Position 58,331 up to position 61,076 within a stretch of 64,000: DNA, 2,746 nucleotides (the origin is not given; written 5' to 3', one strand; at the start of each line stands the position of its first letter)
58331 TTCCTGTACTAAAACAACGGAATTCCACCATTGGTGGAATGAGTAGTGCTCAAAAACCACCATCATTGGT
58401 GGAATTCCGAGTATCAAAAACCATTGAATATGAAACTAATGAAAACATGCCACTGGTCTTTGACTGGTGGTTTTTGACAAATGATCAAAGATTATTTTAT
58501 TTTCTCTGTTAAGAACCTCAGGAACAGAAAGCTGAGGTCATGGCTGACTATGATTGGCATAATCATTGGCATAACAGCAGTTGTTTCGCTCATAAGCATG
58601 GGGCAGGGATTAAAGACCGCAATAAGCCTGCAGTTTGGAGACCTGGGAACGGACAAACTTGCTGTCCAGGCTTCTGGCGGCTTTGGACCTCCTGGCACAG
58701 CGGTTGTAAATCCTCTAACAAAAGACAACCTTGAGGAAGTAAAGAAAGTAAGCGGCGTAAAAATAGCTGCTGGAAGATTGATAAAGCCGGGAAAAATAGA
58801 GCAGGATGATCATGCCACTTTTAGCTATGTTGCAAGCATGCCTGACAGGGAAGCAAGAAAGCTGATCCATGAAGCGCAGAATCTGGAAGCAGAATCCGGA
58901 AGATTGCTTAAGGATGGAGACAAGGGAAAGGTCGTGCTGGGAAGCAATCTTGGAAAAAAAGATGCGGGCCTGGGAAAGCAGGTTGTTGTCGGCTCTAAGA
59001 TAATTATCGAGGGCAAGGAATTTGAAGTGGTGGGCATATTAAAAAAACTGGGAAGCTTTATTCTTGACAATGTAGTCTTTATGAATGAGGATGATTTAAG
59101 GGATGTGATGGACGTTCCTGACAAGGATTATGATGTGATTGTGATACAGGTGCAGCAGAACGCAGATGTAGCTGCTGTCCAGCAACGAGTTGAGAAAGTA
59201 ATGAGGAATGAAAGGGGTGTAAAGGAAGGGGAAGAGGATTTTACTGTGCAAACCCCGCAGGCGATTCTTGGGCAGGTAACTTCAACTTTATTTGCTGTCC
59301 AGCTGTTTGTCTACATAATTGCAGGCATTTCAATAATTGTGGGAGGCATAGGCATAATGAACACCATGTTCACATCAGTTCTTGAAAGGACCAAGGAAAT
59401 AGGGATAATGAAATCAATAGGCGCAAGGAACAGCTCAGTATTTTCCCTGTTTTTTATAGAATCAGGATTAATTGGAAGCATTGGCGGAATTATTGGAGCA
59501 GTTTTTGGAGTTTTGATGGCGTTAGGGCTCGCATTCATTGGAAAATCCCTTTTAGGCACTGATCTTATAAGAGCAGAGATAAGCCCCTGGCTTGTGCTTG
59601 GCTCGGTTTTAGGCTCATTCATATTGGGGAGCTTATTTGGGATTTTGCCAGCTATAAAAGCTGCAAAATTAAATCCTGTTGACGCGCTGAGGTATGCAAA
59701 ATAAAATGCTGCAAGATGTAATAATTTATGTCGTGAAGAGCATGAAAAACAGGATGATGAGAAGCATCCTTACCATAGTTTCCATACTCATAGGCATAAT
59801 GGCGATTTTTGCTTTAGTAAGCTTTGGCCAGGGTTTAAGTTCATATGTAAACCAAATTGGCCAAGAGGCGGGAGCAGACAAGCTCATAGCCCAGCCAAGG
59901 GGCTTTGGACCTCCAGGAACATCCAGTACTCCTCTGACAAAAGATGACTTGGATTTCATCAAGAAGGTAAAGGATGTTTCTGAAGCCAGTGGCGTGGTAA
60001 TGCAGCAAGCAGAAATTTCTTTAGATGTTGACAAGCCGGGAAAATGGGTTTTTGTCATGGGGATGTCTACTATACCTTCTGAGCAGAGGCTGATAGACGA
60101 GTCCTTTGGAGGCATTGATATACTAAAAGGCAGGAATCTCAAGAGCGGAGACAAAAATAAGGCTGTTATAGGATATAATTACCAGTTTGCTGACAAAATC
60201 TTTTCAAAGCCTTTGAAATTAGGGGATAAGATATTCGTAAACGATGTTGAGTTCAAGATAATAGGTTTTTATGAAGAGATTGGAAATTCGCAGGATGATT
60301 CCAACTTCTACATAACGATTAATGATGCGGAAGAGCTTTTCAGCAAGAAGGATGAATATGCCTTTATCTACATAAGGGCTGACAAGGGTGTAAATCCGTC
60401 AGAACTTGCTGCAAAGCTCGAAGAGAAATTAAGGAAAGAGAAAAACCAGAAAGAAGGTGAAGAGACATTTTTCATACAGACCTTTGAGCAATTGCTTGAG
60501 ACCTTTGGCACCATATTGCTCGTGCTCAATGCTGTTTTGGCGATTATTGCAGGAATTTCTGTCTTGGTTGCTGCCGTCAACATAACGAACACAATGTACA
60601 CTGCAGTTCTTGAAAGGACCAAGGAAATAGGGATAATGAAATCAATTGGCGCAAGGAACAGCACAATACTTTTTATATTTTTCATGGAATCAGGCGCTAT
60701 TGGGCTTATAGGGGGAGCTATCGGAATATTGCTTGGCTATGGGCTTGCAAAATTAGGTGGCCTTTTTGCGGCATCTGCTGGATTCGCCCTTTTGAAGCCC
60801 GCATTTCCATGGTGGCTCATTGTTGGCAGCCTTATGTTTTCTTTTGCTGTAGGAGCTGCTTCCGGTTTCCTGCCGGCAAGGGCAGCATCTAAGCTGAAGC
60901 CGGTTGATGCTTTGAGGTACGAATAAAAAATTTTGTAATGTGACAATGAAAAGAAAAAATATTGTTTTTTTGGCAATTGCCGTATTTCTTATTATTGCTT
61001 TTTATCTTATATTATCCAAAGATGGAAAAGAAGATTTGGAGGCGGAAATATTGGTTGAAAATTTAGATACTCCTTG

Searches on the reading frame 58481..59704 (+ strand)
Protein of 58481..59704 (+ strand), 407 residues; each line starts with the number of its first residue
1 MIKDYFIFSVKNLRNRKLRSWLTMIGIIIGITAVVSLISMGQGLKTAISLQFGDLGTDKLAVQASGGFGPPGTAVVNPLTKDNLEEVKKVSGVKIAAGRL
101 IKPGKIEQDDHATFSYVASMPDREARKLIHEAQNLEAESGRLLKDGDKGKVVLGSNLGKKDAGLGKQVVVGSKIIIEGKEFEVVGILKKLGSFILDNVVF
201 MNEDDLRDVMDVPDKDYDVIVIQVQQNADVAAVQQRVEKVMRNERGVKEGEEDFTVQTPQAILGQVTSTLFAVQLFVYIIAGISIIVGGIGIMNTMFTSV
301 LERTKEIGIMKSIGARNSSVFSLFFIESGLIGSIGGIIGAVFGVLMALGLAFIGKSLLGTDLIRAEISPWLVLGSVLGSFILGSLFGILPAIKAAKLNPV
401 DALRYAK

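Call 11: search_protein_families(library=pfam, proteins=[window:58481-59704:+], max_evalue=0.01)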
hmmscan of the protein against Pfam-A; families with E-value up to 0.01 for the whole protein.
window:58481-59704:+ (407 aa): 2 families
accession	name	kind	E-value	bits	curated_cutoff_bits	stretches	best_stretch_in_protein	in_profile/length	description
PF12704.14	MacB_PCD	-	5.9e-27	95.7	27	1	20-239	1-206/207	MacB-like periplasmic core domain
PF02687.27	FtsX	-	5e-20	72.2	25.5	1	279-399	2-120/120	FtsX-like permease C-terminal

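Call 13: find_encoding_contigs(protein=window:58481-59704:+, flank=10000, max_places=10)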
Protein window:58481-59704:+ (407 aa): no gene with exactly this product is on record in the collection.

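Call 14: find_homologous_proteins(query=window:58481-59704:+, max_evalue=1e-20)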
Query window:58481-59704:+ (407 aa): 7297 proteins with E <= 1e-20 among 8000 candidates; the best 120 are listed.
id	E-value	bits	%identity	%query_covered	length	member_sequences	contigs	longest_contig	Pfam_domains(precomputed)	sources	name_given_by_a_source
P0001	2.4e-252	855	100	100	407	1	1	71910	PF02687.28,PF12704.15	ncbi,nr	ncbi:ABC transporter permease [Candidatus Woesearchaeota archaeon]|nr:ABC transporter permease [Cand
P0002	8.0e-236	800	93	100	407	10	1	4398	PF02687.28,PF12704.15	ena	-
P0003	1.4e-232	790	92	100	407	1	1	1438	PF02687.28,PF12704.15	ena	-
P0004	2.5e-231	786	91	100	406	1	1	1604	PF02687.28,PF12704.15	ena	-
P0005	6.4e-230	781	90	100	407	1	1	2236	PF02687.28,PF12704.15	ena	-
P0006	2.5e-222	756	86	100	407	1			PF02687.28,PF12704.15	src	-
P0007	5.9e-222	755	86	100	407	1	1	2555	PF02687.28,PF12704.15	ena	-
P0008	1.7e-214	730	84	100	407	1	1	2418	PF02687.28,PF12704.15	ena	-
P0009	4.5e-211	719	81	100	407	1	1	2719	PF02687.28,PF12704.15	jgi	jgi:putative ABC transport system permease protein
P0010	2.1e-210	717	81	100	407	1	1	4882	PF02687.28,PF12704.15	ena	-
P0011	9.9e-204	695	78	100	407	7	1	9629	PF02687.28,PF12704.15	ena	-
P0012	5.3e-201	686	77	100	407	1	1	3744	PF02687.28,PF12704.15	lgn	-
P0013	5.9e-200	682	77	100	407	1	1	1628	PF02687.28,PF12704.15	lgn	-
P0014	3.2e-199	680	77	100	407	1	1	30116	PF02687.28,PF12704.15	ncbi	-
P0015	1.8e-198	677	76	100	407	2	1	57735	PF02687.28,PF12704.15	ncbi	-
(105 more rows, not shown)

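Call 15: find_encoding_contigs(protein=P0002, flank=10000, max_places=3)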
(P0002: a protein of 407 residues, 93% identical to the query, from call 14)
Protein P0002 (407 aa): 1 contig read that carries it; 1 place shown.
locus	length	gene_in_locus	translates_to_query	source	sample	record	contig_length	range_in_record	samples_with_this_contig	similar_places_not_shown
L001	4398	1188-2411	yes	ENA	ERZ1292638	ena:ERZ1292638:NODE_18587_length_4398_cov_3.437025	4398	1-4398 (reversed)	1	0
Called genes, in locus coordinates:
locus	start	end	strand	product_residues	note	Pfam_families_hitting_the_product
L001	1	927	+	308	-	?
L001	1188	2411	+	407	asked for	PF12704:MacB_PCD, PF02687:FtsX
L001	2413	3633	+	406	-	PF12704:MacB_PCD, PF02687:FtsX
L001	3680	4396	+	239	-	?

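Call 16: find_encoding_contigs(protein=P0014, flank=10000, max_places=3)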
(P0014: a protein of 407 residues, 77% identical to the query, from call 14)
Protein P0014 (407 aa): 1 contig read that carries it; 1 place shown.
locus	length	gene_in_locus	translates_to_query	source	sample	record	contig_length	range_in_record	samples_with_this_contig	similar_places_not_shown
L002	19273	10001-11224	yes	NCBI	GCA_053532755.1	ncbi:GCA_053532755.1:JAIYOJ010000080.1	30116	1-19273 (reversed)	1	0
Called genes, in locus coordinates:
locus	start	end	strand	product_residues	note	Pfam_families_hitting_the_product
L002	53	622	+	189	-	PF09419:PGP_phosphatase, PF00702:Hydrolase (faint), PF13419:HAD_2 (weak), PF13242:Hydrolase_like (weak)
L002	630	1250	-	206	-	PF02666:PS_Dcarbxylase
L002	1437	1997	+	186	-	PF01728:FtsJ (weak), PF13489:Methyltransf_23, PF13847:Methyltransf_31, PF08241:Methyltransf_11, PF08242:Methyltransf_12, PF13649:Methyltransf_25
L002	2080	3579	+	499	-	PF04055:Radical_SAM (weak)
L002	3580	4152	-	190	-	PF00254:FKBP_C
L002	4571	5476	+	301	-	PF01488:Shikimate_DH (faint), PF02826:2-Hacid_dh_C, PF03446:NAD_binding_2, PF03807:F420_oxidored (weak), PF00393:6PGD (weak)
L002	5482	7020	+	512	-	PF00479:G6PD_N, PF02781:G6PD_C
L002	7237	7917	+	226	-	PF04199:Cyclase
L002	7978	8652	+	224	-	PF02463:SMC_N (faint), PF00005:ABC_tran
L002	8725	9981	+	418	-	PF07705:CARDB (faint), PF10633:NPCBM_assoc (faint)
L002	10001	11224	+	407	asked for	PF12704:MacB_PCD, PF02687:FtsX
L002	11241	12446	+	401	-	PF12704:MacB_PCD, PF02687:FtsX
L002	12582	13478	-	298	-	-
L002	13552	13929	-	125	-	PF00571:CBS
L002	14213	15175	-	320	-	PF04055:Radical_SAM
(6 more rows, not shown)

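Call 17: find_encoding_contigs(protein=P0015, flank=10000, max_places=3)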
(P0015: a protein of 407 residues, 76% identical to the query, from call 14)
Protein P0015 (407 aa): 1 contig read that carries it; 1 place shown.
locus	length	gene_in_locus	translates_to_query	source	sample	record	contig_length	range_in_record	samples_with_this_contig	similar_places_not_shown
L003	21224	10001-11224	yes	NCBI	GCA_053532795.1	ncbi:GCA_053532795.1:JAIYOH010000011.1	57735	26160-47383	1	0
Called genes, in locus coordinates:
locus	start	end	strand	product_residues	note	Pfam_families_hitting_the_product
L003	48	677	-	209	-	PF01066:CDP-OH_P_transf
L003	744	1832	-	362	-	PF01066:CDP-OH_P_transf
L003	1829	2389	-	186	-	PF05175:MTS (weak), PF00398:RrnaAD, PF13649:Methyltransf_25 (weak)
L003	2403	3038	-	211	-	PF02666:PS_Dcarbxylase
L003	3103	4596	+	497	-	PF04055:Radical_SAM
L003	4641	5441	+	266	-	PF08242:Methyltransf_12 (faint)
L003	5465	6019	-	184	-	PF00254:FKBP_C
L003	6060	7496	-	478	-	PF00501:AMP-binding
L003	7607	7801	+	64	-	-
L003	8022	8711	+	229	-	PF02463:SMC_N (faint), PF00005:ABC_tran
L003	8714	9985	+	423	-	PF07705:CARDB (faint)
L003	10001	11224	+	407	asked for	PF12704:MacB_PCD, PF02687:FtsX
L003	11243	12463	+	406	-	PF12704:MacB_PCD, PF02687:FtsX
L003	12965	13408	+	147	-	PF00293:NUDIX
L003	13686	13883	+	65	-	PF02597:ThiS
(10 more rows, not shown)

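Call 44: find_encoding_contigs(protein=P0007, flank=3000, max_places=2)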
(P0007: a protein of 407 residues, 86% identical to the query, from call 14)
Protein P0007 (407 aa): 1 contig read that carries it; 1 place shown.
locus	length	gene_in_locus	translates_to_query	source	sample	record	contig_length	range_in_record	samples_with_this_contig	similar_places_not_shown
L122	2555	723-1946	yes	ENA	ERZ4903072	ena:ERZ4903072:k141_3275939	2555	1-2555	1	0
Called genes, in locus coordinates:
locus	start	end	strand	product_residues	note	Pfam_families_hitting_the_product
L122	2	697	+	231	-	?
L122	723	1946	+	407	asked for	PF12704:MacB_PCD, PF02687:FtsX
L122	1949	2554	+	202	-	?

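Call 45: find_encoding_contigs(protein=P0010, flank=3000, max_places=2)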
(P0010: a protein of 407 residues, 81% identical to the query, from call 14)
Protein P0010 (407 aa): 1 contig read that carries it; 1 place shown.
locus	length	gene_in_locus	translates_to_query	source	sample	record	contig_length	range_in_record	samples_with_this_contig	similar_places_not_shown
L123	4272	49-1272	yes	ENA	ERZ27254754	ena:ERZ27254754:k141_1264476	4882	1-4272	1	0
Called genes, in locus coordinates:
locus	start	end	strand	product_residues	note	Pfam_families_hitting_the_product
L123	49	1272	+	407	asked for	PF12704:MacB_PCD, PF02687:FtsX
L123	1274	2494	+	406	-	PF12704:MacB_PCD, PF02687:FtsX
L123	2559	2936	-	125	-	PF00571:CBS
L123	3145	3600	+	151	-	PF00293:NUDIX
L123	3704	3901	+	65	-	PF02597:ThiS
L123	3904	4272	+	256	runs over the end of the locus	PF05690:ThiG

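Call 46: find_encoding_contigs(protein=P0011, flank=3000, max_places=2)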
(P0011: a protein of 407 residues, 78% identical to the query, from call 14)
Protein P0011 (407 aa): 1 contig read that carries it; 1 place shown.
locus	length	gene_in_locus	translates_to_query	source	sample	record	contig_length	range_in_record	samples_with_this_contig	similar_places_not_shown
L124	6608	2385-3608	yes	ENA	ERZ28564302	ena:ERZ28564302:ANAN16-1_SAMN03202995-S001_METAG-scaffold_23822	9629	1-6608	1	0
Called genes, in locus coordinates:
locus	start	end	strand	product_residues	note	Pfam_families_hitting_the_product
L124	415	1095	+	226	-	PF02463:SMC_N (faint), PF00005:ABC_tran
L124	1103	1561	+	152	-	-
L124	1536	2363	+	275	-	-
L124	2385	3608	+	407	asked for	PF12704:MacB_PCD, PF02687:FtsX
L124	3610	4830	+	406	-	PF12704:MacB_PCD, PF02687:FtsX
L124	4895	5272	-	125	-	PF00571:CBS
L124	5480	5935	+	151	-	PF00293:NUDIX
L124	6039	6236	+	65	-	PF02597:ThiS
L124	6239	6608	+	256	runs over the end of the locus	PF05690:ThiG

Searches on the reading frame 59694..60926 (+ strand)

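Call 11: search_protein_families(library=pfam, proteins=[window:59694-60926:+], max_evalue=0.01)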
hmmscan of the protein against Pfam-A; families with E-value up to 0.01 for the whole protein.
window:59694-60926:+ (410 aa): 2 families
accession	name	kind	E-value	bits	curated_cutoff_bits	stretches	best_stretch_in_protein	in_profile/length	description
PF12704.14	MacB_PCD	-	5.2e-29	102.5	27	1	24-244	1-206/207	MacB-like periplasmic core domain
PF02687.27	FtsX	-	5.3e-23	81.8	25.5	1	284-403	2-120/120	FtsX-like permease C-terminal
